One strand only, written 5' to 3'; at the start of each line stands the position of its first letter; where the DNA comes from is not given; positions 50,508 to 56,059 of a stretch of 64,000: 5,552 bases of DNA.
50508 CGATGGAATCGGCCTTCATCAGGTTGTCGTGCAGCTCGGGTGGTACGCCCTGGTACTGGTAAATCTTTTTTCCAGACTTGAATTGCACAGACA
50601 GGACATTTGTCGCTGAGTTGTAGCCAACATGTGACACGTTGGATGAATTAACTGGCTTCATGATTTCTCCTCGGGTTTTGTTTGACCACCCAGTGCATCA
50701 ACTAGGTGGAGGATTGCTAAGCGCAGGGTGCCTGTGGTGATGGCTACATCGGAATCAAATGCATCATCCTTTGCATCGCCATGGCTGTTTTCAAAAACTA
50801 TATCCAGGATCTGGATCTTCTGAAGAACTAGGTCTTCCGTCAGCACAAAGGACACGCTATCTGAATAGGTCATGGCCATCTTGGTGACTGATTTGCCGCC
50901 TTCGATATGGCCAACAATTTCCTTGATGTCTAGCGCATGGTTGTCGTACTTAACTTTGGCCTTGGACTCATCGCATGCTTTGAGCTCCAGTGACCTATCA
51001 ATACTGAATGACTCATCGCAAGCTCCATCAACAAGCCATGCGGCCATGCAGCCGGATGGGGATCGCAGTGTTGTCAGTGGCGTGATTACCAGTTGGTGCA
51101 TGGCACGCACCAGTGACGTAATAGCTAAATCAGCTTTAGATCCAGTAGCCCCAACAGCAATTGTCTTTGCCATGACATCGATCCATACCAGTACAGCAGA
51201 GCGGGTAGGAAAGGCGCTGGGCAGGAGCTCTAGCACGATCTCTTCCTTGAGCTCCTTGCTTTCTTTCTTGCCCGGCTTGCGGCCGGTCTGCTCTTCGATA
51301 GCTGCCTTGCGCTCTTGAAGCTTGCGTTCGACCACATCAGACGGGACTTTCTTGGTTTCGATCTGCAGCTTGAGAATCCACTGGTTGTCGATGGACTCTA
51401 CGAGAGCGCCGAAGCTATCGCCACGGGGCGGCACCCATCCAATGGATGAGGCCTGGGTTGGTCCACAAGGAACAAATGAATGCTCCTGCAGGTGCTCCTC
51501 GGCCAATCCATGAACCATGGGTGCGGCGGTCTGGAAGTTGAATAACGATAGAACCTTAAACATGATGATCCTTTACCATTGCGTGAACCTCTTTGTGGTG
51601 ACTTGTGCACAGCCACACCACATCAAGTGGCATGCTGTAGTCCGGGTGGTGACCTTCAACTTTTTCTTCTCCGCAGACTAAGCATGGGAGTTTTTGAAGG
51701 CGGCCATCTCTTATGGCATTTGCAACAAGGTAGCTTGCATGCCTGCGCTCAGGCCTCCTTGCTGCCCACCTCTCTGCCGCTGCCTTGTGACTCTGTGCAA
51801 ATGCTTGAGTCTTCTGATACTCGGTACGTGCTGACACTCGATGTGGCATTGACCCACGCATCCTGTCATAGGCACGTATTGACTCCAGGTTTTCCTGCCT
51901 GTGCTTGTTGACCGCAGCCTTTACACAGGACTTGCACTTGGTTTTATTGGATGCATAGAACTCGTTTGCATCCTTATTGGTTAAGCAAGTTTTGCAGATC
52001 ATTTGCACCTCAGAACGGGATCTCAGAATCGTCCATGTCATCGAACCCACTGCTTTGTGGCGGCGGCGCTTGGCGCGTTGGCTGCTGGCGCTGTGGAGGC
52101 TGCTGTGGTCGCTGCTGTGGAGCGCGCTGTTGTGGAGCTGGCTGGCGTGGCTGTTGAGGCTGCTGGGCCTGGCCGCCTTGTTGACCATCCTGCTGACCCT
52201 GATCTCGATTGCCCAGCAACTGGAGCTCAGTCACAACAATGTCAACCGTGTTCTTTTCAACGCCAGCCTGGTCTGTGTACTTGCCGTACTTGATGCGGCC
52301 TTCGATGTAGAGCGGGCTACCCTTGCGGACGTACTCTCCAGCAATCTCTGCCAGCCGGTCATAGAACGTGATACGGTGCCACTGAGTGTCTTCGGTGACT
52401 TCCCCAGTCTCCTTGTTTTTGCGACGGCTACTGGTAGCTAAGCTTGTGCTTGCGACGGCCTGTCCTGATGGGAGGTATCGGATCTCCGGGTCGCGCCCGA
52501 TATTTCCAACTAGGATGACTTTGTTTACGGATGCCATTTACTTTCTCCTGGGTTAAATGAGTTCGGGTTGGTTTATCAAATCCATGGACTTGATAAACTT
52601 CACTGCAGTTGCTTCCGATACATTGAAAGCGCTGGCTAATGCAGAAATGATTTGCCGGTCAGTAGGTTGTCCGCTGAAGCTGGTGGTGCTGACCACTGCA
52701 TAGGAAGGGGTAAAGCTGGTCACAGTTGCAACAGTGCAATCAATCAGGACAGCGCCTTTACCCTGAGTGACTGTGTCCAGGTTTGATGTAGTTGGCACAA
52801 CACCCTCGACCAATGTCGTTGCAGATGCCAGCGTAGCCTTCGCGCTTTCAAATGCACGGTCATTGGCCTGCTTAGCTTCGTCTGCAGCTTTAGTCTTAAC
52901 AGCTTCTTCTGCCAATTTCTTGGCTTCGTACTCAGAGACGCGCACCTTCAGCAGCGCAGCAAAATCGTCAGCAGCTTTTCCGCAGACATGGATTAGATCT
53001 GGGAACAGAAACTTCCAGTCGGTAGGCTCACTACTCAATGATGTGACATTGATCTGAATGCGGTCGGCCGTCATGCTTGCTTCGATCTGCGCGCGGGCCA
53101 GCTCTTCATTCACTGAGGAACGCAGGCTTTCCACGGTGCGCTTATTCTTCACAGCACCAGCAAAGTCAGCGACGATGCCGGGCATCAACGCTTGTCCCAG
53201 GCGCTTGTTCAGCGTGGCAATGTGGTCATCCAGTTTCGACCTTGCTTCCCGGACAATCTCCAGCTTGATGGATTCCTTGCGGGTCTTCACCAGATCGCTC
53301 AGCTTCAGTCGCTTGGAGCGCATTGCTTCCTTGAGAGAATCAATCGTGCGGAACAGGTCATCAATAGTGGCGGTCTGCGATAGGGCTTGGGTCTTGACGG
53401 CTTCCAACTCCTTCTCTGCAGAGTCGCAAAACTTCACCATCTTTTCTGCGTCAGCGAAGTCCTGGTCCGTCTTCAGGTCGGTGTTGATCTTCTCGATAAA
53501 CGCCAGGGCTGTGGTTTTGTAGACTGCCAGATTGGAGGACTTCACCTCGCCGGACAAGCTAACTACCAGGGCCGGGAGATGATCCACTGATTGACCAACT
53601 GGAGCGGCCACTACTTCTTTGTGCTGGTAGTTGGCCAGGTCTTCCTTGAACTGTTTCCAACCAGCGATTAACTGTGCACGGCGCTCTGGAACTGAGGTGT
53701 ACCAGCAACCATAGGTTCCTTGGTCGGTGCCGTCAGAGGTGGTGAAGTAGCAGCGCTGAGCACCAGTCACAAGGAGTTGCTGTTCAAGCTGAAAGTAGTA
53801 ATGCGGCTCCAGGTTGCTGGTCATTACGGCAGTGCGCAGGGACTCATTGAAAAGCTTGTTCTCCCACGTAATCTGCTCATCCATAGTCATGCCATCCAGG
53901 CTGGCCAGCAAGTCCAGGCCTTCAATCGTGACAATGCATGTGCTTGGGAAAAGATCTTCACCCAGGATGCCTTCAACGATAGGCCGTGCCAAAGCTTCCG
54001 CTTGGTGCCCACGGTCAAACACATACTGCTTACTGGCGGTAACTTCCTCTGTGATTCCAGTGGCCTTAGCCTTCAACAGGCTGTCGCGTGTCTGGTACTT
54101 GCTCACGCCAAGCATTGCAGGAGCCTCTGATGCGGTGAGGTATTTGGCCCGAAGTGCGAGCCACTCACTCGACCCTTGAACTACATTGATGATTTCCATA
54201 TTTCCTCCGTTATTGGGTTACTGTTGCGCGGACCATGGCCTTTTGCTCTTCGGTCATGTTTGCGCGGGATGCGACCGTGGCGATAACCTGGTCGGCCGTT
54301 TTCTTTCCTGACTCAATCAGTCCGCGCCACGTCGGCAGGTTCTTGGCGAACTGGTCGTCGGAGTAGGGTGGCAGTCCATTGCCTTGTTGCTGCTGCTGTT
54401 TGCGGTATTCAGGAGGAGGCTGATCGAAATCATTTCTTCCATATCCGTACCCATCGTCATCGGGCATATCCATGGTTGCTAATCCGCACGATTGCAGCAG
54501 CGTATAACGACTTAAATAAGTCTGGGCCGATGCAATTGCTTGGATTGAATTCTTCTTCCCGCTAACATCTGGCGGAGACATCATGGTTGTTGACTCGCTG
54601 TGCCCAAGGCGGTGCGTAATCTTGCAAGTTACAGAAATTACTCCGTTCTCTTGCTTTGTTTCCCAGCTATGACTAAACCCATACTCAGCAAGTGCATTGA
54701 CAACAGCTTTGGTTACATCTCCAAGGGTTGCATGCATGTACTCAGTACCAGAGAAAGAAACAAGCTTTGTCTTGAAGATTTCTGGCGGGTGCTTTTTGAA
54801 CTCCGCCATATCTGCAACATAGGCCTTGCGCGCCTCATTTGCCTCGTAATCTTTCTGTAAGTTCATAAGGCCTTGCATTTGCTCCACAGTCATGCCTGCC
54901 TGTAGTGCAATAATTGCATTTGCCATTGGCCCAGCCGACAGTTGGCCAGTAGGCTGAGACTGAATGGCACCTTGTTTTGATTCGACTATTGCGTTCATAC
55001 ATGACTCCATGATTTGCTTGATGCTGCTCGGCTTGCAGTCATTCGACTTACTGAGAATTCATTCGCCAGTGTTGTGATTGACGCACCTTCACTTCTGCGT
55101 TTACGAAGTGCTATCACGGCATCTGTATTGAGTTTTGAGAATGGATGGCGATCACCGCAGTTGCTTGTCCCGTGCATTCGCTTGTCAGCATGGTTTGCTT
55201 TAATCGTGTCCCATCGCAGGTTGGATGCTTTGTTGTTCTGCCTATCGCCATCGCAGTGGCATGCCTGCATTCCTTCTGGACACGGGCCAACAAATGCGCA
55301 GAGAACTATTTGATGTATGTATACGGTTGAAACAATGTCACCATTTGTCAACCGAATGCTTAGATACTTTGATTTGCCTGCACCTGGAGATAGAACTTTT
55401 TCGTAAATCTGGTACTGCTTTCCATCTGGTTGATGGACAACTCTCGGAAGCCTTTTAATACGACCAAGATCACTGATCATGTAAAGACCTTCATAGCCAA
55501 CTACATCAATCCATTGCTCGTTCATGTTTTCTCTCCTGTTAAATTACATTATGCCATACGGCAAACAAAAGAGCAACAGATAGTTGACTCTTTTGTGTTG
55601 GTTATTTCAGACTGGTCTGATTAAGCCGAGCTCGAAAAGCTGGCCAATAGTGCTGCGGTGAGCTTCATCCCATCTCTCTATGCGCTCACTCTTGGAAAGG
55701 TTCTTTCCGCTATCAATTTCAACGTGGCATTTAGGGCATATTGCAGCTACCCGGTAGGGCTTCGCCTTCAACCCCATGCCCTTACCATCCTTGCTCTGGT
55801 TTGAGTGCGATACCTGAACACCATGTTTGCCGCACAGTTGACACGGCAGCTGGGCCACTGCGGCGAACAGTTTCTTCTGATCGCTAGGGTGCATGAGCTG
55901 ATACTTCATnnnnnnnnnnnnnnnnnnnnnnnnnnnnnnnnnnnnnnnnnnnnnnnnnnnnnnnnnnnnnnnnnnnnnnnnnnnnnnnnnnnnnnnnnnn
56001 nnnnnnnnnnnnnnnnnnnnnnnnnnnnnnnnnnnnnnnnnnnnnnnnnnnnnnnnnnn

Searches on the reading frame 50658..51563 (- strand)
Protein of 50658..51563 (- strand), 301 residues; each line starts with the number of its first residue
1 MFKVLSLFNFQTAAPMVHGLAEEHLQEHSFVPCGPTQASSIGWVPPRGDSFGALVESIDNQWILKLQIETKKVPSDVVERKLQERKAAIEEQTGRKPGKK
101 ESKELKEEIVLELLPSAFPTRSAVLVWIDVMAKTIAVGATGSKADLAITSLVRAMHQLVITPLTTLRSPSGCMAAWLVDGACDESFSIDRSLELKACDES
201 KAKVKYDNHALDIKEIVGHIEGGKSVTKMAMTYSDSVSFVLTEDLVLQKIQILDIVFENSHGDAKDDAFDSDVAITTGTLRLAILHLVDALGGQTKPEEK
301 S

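Call 92: search_protein_families(library=phrogs, proteins=[window:50658-51563:-], max_evalue=0.00001)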
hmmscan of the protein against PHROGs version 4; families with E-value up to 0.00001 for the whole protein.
window:50658-51563:- (301 aa): 3 families
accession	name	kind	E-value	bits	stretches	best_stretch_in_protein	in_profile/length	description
phrog_724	-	DNA, RNA and nucleotide metabolism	1.1e-71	242.6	1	1-300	5-305/312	exonuclease recombination-associated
phrog_13439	-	unknown function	1.3e-27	97.7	1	2-177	5-179/181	-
phrog_21369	-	unknown function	2.2e-16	61.1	1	152-296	6-153/154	-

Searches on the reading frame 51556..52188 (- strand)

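Call 92: search_protein_families(library=phrogs, proteins=[window:51556-52188:-], max_evalue=0.00001)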
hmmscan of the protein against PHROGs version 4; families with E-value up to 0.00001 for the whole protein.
window:51556-52188:- (210 aa): 3 families
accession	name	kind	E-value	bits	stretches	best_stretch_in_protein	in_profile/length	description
phrog_2340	-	DNA, RNA and nucleotide metabolism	6.7e-35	121.7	1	59-206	5-164/171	endonuclease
phrog_11793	-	unknown function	8.9e-10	39.2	1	154-205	7-60/65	-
phrog_1035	-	DNA, RNA and nucleotide metabolism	7.7e-08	33.5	1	41-186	36-186/271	endonuclease VII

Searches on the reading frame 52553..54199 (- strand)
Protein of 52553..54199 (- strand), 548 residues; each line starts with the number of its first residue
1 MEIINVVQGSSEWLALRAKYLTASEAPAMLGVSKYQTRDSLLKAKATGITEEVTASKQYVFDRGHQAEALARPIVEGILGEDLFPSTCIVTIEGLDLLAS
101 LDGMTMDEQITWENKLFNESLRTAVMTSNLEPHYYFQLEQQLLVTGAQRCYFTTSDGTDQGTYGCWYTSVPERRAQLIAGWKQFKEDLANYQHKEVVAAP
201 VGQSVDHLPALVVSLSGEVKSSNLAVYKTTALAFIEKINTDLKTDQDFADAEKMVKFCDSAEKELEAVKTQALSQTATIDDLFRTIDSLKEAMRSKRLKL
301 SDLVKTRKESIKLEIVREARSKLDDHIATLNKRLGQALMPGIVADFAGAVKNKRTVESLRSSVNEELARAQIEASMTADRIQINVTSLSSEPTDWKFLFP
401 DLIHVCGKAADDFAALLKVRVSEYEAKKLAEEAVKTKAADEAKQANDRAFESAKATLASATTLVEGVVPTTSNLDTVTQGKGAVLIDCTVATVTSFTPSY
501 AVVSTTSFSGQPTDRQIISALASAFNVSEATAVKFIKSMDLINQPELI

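Call 92: search_protein_families(library=phrogs, proteins=[window:52553-54199:-], max_evalue=0.00001)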
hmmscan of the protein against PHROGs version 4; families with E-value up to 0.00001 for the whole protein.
window:52553-54199:- (548 aa): 4 families
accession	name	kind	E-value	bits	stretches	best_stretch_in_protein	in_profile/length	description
phrog_7655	-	DNA, RNA and nucleotide metabolism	1.7e-182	609.1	1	1-462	1-455/551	RecE-like recombination exonuclease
phrog_16197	-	unknown function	6.4e-19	69.4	1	211-456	4-245/314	-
phrog_434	-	DNA, RNA and nucleotide metabolism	8.1e-19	69.1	1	5-158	52-207/372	RecE-like recombination exonuclease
phrog_19855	-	head and packaging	1.8e-12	46.6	1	5-158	461-609/1257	virion structural protein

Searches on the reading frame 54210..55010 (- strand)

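Call 92: search_protein_families(library=phrogs, proteins=[window:54210-55010:-], max_evalue=0.00001)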
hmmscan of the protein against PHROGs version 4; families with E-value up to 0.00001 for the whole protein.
window:54210-55010:- (266 aa): 2 families
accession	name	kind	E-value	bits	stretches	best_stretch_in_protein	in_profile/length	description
phrog_155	-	DNA, RNA and nucleotide metabolism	2.6e-33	116.9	1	3-229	6-215/308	Erf-like ssDNA annealing protein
phrog_2324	-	DNA, RNA and nucleotide metabolism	1.6e-16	61.5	1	61-249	8-178/193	Erf-like ssDNA annealing protein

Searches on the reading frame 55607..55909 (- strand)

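Call 3: search_protein_families(library=pfam, proteins=[window:55607-55909:-], max_evalue=0.01)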
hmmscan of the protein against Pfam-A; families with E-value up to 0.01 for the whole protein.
window:55607-55909:- (100 aa): 0 families

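Call 4: search_protein_families(library=phrogs, proteins=[window:55607-55909:-], max_evalue=0.001)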
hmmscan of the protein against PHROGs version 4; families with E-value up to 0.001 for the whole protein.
window:55607-55909:- (100 aa): 4 families
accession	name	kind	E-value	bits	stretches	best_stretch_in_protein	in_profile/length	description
phrog_131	-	DNA, RNA and nucleotide metabolism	8.5e-20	72.2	1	7-98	27-125/131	HNH endonuclease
phrog_1588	-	unknown function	6.4e-09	36.7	1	9-83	25-98/132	-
phrog_18962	-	unknown function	2.1e-07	31.9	1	15-78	58-125/166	-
phrog_4160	-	unknown function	0.00044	21.2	1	13-87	63-138/178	-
